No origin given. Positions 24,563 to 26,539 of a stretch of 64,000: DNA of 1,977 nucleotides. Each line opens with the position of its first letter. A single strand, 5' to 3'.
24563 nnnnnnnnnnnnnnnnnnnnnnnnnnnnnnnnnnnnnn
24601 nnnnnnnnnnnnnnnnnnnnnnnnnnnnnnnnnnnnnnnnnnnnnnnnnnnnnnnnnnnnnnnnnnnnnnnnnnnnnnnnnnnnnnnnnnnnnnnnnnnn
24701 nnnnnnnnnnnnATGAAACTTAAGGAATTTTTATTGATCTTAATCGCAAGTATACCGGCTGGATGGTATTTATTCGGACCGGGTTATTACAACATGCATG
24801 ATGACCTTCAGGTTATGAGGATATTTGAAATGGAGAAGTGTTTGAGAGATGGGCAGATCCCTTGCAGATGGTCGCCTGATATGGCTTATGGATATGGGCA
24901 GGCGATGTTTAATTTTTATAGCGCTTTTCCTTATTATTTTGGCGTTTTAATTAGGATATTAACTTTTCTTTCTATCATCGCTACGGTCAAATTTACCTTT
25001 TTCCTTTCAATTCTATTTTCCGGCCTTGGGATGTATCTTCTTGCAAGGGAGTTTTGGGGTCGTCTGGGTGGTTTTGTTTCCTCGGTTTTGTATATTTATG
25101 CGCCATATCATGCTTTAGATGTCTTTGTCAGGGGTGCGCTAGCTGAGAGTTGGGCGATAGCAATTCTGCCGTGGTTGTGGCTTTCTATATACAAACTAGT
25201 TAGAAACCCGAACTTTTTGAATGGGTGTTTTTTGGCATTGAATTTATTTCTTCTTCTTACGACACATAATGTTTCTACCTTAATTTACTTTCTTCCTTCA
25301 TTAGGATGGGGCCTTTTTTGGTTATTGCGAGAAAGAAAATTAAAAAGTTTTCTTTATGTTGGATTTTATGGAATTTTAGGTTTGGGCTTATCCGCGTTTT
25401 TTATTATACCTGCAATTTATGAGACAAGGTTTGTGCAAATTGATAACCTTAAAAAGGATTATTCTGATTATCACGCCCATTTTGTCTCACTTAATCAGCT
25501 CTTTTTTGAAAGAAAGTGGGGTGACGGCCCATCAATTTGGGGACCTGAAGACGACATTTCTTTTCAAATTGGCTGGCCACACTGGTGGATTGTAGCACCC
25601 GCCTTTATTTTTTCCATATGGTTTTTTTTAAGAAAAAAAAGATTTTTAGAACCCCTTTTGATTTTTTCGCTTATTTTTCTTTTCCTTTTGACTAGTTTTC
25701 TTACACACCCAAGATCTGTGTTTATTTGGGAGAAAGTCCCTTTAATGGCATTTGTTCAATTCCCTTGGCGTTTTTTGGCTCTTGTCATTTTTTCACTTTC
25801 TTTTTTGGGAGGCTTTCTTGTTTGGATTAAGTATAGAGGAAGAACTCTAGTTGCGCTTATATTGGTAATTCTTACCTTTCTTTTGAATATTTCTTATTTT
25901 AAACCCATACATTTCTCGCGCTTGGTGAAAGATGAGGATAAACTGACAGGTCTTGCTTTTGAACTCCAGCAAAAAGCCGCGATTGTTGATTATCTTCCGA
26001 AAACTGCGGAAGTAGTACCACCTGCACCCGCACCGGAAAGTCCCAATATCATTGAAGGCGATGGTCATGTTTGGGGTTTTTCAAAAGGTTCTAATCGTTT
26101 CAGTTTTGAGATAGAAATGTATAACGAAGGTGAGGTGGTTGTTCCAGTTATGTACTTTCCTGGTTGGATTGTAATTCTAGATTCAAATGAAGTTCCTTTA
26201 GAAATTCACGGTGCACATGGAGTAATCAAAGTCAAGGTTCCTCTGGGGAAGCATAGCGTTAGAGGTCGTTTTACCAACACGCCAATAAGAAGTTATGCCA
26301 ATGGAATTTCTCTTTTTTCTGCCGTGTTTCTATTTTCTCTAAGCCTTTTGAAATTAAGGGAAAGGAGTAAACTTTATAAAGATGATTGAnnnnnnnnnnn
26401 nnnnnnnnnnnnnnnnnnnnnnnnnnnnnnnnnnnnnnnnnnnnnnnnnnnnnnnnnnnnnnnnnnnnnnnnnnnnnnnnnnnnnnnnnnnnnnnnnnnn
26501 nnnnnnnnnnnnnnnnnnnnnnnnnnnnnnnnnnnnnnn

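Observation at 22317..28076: CsbB/YfhO-like module with three tandem YfhO-family paralogs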

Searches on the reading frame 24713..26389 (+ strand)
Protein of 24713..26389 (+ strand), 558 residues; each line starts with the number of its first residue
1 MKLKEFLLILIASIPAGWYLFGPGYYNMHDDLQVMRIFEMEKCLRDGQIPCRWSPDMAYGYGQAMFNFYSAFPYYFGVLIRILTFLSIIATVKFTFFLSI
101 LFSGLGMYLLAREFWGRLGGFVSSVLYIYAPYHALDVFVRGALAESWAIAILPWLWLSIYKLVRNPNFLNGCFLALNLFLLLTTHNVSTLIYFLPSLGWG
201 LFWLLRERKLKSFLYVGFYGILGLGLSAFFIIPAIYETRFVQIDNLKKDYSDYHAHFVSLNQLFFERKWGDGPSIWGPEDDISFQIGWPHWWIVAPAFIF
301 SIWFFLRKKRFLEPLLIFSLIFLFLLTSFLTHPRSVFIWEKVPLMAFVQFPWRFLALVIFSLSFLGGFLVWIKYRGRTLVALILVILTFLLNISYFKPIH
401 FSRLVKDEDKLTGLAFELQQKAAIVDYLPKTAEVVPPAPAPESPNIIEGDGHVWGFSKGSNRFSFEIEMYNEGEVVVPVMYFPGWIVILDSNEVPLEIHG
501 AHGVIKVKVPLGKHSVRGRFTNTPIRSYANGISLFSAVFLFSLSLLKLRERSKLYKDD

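Call 5: search_protein_families(library=pfam, proteins=[window:24713-26389:+], max_evalue=0.01)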
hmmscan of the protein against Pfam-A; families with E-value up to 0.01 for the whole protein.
window:24713-26389:+ (558 aa): 1 family
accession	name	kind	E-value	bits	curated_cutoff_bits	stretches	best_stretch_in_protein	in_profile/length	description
PF10131.15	PTPS_related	-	1.4e-10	40.7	26.4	1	66-402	1-313/621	6-pyruvoyl-tetrahydropterin synthase related domain; membrane protein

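Call 12: search_protein_families(library=ncbifam, proteins=[window:24713-26389:+], max_evalue=0.01)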
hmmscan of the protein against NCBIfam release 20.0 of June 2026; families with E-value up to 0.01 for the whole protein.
window:24713-26389:+ (558 aa): 0 families

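Call 14: find_homologous_proteins(query=window:24713-26389:+, max_evalue=0.00001)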
Query window:24713-26389:+ (558 aa): 2724 proteins with E <= 0.00001 among 8000 candidates; the best 120 are listed.
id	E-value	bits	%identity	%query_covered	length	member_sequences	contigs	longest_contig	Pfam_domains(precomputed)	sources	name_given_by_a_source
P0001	0.0e+0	1273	100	100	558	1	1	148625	PF10131.16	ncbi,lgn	-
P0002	1.2e-249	848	65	99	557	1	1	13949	PF10131.16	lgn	-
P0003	1.3e-239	815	66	95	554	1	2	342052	PF10131.16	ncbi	-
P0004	3.3e-222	757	60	97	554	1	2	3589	PF10131.16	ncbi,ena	-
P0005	6.7e-219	746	59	99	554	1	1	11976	PF10131.16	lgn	-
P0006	3.4e-217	741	59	97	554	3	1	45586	PF10131.16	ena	-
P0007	2.3e-216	738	59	98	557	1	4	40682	PF10131.16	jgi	-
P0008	6.1e-216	737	60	99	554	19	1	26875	PF10131.16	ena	-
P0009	2.2e-215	735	56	98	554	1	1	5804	PF10131.16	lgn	-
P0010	1.7e-213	728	59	95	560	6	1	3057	PF10131.16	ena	-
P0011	3.2e-213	728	58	96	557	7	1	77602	PF10131.16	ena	-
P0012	1.4e-212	725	57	98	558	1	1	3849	PF10131.16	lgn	-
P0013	2.6e-212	725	59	96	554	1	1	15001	PF10131.16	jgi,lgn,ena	-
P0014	2.8e-212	724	57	99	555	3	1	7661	PF10131.16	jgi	jgi:hypothetical protein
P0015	1.6e-211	722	57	98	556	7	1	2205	PF10131.16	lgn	-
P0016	1.1e-210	719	58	98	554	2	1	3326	PF10131.16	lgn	-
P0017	3.4e-208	711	56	98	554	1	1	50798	PF10131.16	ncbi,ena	-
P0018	4.0e-208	711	57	97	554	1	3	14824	PF10131.16,PF20176.4,PF09586.17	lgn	-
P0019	6.2e-208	710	59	95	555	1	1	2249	PF10131.16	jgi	jgi:hypothetical protein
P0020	6.6e-208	710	59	94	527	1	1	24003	PF10131.16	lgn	-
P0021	8.0e-208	710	57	96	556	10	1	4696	PF10131.16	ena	-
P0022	5.4e-206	704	59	96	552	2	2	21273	PF10131.16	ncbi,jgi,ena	jgi:hypothetical protein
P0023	8.0e-206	703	54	99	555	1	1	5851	PF10131.16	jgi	-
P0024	3.9e-205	701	56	98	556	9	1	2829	PF10131.16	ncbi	-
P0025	1.2e-204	699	57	94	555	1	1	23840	PF10131.16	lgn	-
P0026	1.8e-204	699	59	94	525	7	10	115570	PF10131.16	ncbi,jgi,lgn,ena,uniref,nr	ncbi:MAG: hypothetical protein UT24_C0013G0010 [Candidatus Woesebacteria bacterium GW2011_GWB1_39_12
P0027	3.4e-203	694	55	99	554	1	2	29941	PF10131.16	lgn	-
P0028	3.0e-202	691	57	94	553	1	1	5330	PF10131.16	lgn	-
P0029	4.0e-202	691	56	99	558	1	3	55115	PF10131.16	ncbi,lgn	-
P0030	5.4e-202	690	56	97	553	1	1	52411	PF10131.16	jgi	jgi:hypothetical protein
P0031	3.8e-201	688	55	98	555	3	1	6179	PF10131.16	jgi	jgi:hypothetical protein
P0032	2.1e-200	685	56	97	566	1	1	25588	PF10131.16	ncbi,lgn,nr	ncbi:hypothetical protein JXA63_01870 [Candidatus Woesebacteria bacterium]|nr:hypothetical protein [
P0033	9.6e-200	683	56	98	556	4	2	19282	PF10131.16,PF09586.17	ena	-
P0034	3.7e-199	681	56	96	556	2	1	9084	PF10131.16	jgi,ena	-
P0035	5.5e-199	681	56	97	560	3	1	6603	PF10131.16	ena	-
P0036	1.2e-198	679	53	97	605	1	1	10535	PF10131.16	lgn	-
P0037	4.2e-198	678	55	98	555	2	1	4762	PF10131.16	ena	-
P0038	1.3e-197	676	55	99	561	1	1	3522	PF10131.16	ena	-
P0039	8.7e-196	670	55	97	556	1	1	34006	PF10131.16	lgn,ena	-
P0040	9.3e-196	670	55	97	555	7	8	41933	PF10131.16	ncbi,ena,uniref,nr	ncbi:hypothetical protein A2V56_00810 [Candidatus Woesebacteria bacterium RBG_19FT_COMBO_42_9]|unire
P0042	7.1e-195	667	55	99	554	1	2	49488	PF10131.16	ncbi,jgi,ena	-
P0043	8.9e-195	667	54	97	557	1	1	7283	PF10131.16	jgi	-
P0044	5.8e-194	664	55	97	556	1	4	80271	PF10131.16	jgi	-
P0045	6.3e-194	664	56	94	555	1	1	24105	PF10131.16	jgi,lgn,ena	-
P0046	3.7e-193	661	54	97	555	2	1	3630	PF10131.16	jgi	jgi:hypothetical protein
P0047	1.5e-192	659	53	96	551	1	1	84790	PF10131.16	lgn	-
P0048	2.3e-191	655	52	99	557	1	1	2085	PF10131.16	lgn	-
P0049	3.7e-191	655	53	97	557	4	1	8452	PF10131.16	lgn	-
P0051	1.6e-190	653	54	99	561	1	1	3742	PF10131.16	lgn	-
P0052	1.7e-190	653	51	99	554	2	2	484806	PF10131.16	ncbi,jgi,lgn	-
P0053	3.4e-189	648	53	96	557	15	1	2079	PF10131.16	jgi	-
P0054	9.3e-189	647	54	95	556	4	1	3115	PF10131.16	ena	-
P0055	1.4e-188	646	51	98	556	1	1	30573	PF10131.16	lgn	-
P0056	4.0e-188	645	53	99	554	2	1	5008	PF10131.16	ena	-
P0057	4.9e-188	644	53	97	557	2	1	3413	PF10131.16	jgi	-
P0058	1.0e-187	643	53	99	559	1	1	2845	PF10131.16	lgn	-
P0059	1.2e-187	643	50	96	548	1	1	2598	PF10131.16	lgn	-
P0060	7.2e-187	641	55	94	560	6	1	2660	PF10131.16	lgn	-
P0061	2.1e-186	639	53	94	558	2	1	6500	PF10131.16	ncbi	-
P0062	2.3e-186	639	52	98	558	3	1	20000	PF10131.16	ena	-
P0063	2.5e-185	635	55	94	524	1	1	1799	PF10131.16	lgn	-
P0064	2.7e-185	635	55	93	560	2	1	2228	PF10131.16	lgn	-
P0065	4.0e-185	635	52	99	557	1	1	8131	PF10131.16,PF09586.17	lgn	-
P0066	5.3e-185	634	53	96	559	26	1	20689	PF10131.16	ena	-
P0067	2.7e-184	632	51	97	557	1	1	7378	PF10131.16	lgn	-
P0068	4.9e-184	631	51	97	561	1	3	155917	PF10131.16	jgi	jgi:hypothetical protein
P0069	1.0e-183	630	52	96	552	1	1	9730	PF10131.16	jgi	jgi:hypothetical protein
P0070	1.1e-183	630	52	92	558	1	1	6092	PF10131.16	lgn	-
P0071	2.5e-183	629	54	91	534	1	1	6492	PF10131.16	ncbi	-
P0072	4.3e-183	628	53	94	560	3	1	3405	PF10131.16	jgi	-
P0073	6.6e-183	627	52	95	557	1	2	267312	PF10131.16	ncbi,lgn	-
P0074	8.3e-183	627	52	92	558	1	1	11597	PF10131.16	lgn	-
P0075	2.3e-181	622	51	95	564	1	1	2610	PF10131.16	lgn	-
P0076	7.2e-181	621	51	99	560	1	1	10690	PF10131.16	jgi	jgi:hypothetical protein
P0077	1.7e-179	616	57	85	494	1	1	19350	PF10131.16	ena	-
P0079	7.1e-176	604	50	98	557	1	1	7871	PF10131.16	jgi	jgi:hypothetical protein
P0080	2.0e-175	603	49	95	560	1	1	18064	PF10131.16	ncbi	-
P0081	2.5e-174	599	50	97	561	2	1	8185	PF10131.16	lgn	-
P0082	6.5e-174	598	49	99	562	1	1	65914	PF10131.16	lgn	-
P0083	8.8e-174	597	51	96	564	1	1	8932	PF10131.16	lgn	-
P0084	3.3e-173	595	50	97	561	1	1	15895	PF10131.16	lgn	-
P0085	7.0e-173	594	48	99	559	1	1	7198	PF10131.16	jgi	jgi:hypothetical protein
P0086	5.6e-172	591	49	99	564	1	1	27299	PF10131.16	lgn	-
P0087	6.1e-172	591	49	99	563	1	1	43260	PF10131.16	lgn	-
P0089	1.7e-171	590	55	88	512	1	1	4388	PF10131.16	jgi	jgi:hypothetical protein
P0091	7.0e-171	588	52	91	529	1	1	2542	PF10131.16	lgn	-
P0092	7.9e-171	588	49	97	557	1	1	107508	PF10131.16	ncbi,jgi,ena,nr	ncbi:MAG TPA: 6-pyruvoyl-tetrahydropterin synthase-related protein [Patescibacteria group bacterium]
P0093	1.7e-170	586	51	96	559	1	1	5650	PF10131.16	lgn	-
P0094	4.2e-169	582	49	96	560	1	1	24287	PF10131.16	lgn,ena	-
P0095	4.8e-169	582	48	97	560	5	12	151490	PF10131.16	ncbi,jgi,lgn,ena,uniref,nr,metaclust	ncbi:MAG: hypothetical protein UT39_C0007G0011 [Candidatus Woesebacteria bacterium GW2011_GWA1_39_21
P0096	1.3e-168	580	49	97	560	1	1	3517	PF10131.16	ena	-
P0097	2.1e-168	580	50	97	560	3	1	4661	PF10131.16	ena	-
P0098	2.0e-167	576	49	97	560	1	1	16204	PF10131.16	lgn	-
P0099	1.2e-166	574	54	86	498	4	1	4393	PF10131.16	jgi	jgi:hypothetical protein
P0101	2.3e-166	573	49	98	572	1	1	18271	PF10131.16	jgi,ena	-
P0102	6.9e-166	571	47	99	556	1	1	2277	PF10131.16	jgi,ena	-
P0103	1.1e-165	570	49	99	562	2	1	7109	PF10131.16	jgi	-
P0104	4.5e-163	562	49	97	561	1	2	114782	PF10131.16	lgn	-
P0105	2.8e-162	559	47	99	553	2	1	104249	PF10131.16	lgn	-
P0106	6.4e-162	558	48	98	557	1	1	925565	PF10131.16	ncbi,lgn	-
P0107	1.5e-161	557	49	93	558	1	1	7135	PF10131.16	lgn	-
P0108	1.7e-161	557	49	94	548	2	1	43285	PF10131.16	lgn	-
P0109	2.9e-161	556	48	95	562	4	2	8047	PF10131.16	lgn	-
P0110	3.7e-160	552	53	86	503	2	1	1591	PF10131.16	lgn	-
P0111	1.1e-159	551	47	99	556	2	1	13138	PF10131.16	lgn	-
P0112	3.8e-158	546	47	99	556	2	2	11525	PF10131.16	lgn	-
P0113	6.2e-158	545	47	98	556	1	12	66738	PF10131.16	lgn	-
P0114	1.0e-157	544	48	95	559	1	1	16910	PF10131.16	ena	-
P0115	2.6e-157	543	46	99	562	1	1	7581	PF10131.16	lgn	-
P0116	4.0e-157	542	46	97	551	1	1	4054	PF10131.16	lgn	-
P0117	3.7e-156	539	47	95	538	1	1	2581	PF10131.16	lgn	-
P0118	1.1e-155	538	47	94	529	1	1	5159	PF10131.16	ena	-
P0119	1.7e-155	537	49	93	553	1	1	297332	PF10131.16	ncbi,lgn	-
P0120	5.6e-155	535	49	94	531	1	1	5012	PF10131.16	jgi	-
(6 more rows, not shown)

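Call 15: find_encoding_contigs(protein=P0001, flank=10000, max_places=3)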
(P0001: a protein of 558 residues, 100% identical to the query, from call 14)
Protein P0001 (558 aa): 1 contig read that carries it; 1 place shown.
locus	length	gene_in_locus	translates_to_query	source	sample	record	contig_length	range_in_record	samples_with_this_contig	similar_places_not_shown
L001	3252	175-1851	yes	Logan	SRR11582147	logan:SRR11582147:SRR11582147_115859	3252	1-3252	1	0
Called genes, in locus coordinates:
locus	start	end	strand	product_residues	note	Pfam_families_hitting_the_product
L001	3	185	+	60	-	?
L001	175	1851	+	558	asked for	PF10131:PTPS_related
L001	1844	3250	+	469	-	?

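Call 16: find_encoding_contigs(protein=P0003, flank=10000, max_places=3)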
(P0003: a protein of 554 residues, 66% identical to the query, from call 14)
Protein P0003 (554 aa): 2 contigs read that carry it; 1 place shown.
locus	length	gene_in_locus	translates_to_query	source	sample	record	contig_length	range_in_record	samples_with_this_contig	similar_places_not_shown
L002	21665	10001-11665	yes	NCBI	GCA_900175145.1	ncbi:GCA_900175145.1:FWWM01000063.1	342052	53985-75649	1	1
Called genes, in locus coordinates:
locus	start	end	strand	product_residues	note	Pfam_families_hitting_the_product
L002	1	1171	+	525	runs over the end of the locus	PF13231:PMT_2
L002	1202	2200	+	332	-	PF01368:DHH, PF02272:DHHA1 (weak)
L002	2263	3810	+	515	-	-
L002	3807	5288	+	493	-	PF13231:PMT_2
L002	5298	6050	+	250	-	PF00535:Glycos_transf_2, PF10111:Glyco_tranf_2_2 (weak), PF13641:Glyco_tranf_2_3 (weak)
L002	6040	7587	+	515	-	PF13231:PMT_2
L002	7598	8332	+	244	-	PF13641:Glyco_tranf_2_3, PF00535:Glycos_transf_2, PF10111:Glyco_tranf_2_2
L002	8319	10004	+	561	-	-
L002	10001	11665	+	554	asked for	PF10131:PTPS_related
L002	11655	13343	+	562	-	PF10131:PTPS_related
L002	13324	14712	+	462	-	-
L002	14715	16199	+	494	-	PF01943:Polysacc_synt, PF13440:Polysacc_synt_3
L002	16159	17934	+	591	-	-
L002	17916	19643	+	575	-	-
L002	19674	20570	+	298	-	PF00535:Glycos_transf_2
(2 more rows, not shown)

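Call 17: find_related_loci(query=window:24713-26389:+, collection=genome_contigs, flank=8000)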
Query window:24713-26389:+ (558 aa) in genome_contigs; peptide patterns used: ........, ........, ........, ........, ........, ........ (x = any residue, [..] = any of these).
78 stretches matched a pattern; 54 encode a relative of the query (tblastn E <= 1e-3); 54 distinct loci.
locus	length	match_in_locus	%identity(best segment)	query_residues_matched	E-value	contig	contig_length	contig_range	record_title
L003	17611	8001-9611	59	15-554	0e+0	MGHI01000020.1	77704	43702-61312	MAG: Candidatus Woesebacteria bacterium RIFCSPLOWO2_01_FULL_39_61 rifcsplowo2_01_scaffold_229, whole genome shotgun sequ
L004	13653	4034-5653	56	1-542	0e+0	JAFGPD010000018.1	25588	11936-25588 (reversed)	MAG: Candidatus Woesebacteria bacterium isolate Zod_Metabat.670 k87_2952426, whole genome shotgun sequence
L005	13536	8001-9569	55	15-536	0e+0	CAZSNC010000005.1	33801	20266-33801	MAG TPA_asm: uncultured Gammaproteobacteria bacterium isolate SRP278252_co1_260 genome assembly, contig: NODE_1965_lengt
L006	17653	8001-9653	51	2-553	2e-179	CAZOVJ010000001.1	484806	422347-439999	MAG TPA_asm: uncultured Gammaproteobacteria bacterium isolate SRP068000_co4_46 genome assembly, contig: NODE_3_length_48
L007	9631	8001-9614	43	6-541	2e-141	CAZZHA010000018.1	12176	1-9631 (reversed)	MAG TPA_asm: uncultured Gammaproteobacteria bacterium isolate binchicken_co364_299 genome assembly, contig: NODE_7377_le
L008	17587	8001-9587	45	18-556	9e-137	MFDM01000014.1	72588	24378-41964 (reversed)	MAG: Candidatus Daviesbacteria bacterium RIFCSPLOWO2_01_FULL_39_12 rifcsplowo2_01_scaffold_2219, whole genome shotgun se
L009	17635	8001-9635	44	13-553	7e-135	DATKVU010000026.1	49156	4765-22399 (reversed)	MAG TPA_asm: Clostridia bacterium isolate SMAG_U14141 k141_1931716, whole genome shotgun sequence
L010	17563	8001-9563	44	7-530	1e-134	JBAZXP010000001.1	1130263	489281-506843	MAG: Microgenomates group bacterium isolate SO_2017_GW1_59 NODE_11_length_1130263_cov_5.408407_OW334_2017, whole genome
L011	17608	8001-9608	42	6-545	1e-131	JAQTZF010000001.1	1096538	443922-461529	MAG: Candidatus Daviesbacteria bacterium isolate STC_54 NODE_2_length_1096538_cov_10.617223_Sandtown_C, whole genome sho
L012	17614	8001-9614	43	17-551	2e-130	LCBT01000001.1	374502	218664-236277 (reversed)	MAG: Candidatus Daviesbacteria bacterium GW2011_GWA1_41_61 UU73_C0001, whole genome shotgun sequence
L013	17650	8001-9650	43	17-557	5e-130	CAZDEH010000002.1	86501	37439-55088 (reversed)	MAG TPA_asm: uncultured Gammaproteobacteria bacterium isolate SRP050083_co3_643 genome assembly, contig: NODE_98_length_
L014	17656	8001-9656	41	5-551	1e-128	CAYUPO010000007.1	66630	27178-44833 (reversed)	MAG TPA_asm: uncultured Gammaproteobacteria bacterium isolate SRP286056_co1_297 genome assembly, contig: NODE_373_length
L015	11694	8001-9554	44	18-540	5e-128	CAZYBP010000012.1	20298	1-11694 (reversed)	MAG TPA_asm: uncultured Gammaproteobacteria bacterium isolate binchicken_co227_340 genome assembly, contig: NODE_4754_le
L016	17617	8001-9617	42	1-540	1e-125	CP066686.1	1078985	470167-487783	MAG: Candidatus Woesebacteria bacterium isolate NC_groundwater_442_Ag_B-0.1um_40_41 chromosome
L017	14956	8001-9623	40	6-552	1e-124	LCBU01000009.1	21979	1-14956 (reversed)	MAG: Candidatus Woesebacteria bacterium GW2011_GWA1_41_7 UU74_C0009, whole genome shotgun sequence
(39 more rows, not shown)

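Call 31: predict_structure(alignment_id=A2)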
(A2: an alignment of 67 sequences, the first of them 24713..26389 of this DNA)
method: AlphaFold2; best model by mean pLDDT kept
length: 558 residues; sequences in the alignment: 67
mean_pLDDT: 93.1   pTM: 0.93
mean pLDDT of the five models: 93.1, 92.6, 92.5, 91.4, 91.3
residues with pLDDT >= 90: 453; 70-90: 95; 50-70: 10; < 50: 0
segments of 3 or more residues with pLDDT < 50: none
pLDDT, mean of each block of 10 residues (from residue 1): 97 97 88 92 89 90 74 94 95 97 99 97 98 93 95 98 97 97 91 96 97 98 95 90 89 91 87 70 85 94 88 94 97 96 93 96 96 90 96 92 91 90 86 93 96 96 97 97 95 96 97 97 92 97 93 81
secondary structure, 60 per line:
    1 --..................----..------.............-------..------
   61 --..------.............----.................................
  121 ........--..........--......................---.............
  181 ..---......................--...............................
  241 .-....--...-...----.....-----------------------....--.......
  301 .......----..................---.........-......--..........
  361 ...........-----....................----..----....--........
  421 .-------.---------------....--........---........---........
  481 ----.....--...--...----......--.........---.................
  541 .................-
elements in order: H3-20 H33-45 H71-83 H88-128 H131-140 H143-164 H168-182 H186-207 H210-240 H243-246 H260-264 H288-291 H294-307 H312-329 H333-341 H343-348 H351-371 H377-396 H407-410 H413-421 E445-448 E451-458 E462-469 E473-480 E485-489 E492-494 E497-499 E504-509 E512-520 H524-557

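Call 33: fold_search(model_id=the predicted structure, library=pdb)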
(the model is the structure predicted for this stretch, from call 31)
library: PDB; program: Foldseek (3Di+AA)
matches with E <= 10: 394; with E <= 0.001: 19
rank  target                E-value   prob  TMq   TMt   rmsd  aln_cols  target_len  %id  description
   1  3wak                  2.2e-04  1.00  0.39  0.28  11.8       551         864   12  Crystal structure of the Archaeoglobus fulgidus oligosaccharyltransferase (O29867_ARCFU) in the apo form (released 2013-10-30)
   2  5gmy_A                2.4e-04  1.00  0.43  0.30  10.7       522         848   14  Crystal structure of the Archaeoglobus fulgidus oligosaccharyltransferase (O29867_ARCFU) tethered with an acceptor pep (released 2017-02-01)
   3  7oci_F                2.5e-04  1.00  0.40  0.36  12.4       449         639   15  Cryo-EM structure of yeast Ost6p containing oligosaccharyltransferase complex (released 2022-02-16)
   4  6w98_A                2.6e-04  1.00  0.44  0.21   6.7       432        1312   13  Single-Particle Cryo-EM Structure of Arabinofuranosyltransferase AftD from Mycobacteria (released 2020-05-13)
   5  8pn9_A                2.6e-04  1.00  0.42  0.37  12.4       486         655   11  Structure of human oligosaccharyltransferase OST-A complex bound to NGI-1 (released 2024-05-08)
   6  5f15                  3.3e-04  1.00  0.38  0.39   7.8       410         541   13  Crystal Structure of ArnT from Cupriavidus metallidurans bound to Undecaprenyl phosphate (released 2016-02-17)
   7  7bvf_B                4.7e-04  1.00  0.36  0.22  21.4       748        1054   11  Cryo-EM structure of Mycobacterium tuberculosis arabinosyltransferase EmbA-EmbB-AcpM2 in complex with ethambutol (released 2020-04-29)
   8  8agb_A                4.9e-04  1.00  0.37  0.33  13.9       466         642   11  Structure of yeast oligosaccharylransferase complex with lipid-linked oligosaccharide bound (released 2022-12-07)
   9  9n9j_I                5.3e-04  1.00  0.39  0.32  13.4       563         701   10  Structure of a GRP94 folding intermediate engaged with a CCDC134- and FKBP11-bound secretory translocon (released 2025-11-19)
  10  8age_A                5.6e-04  1.00  0.40  0.35  12.4       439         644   14  Structure of yeast oligosaccharylransferase complex with acceptor peptide bound (released 2022-12-07)
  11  6ezn_F                6.4e-04  1.00  0.43  0.38  13.0       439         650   14  Cryo-EM structure of the yeast oligosaccharyltransferase (OST) complex (released 2018-01-17)
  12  6s7t_A                7.3e-04  1.00  0.42  0.34  10.0       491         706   12  Cryo-EM structure of human oligosaccharyltransferase complex OST-B (released 2019-12-18)
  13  7bvf_A                7.3e-04  1.00  0.36  0.21  22.0       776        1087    9  Cryo-EM structure of Mycobacterium tuberculosis arabinosyltransferase EmbA-EmbB-AcpM2 in complex with ethambutol (released 2020-04-29)
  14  6ftg_5                7.6e-04  1.00  0.37  0.33  12.6       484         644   11  Subtomogram average of OST-containing ribosome-translocon complexes from canine rough microsomal membranes (released 2018-03-21)
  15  6wby                  8.0e-04  1.00  0.42  0.21   7.1       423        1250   14  Single-Particle Cryo-EM Structure of Arabinofuranosyltransferase AftD from Mycobacteria, Mutant R1389S Class 2 (released 2020-05-13)
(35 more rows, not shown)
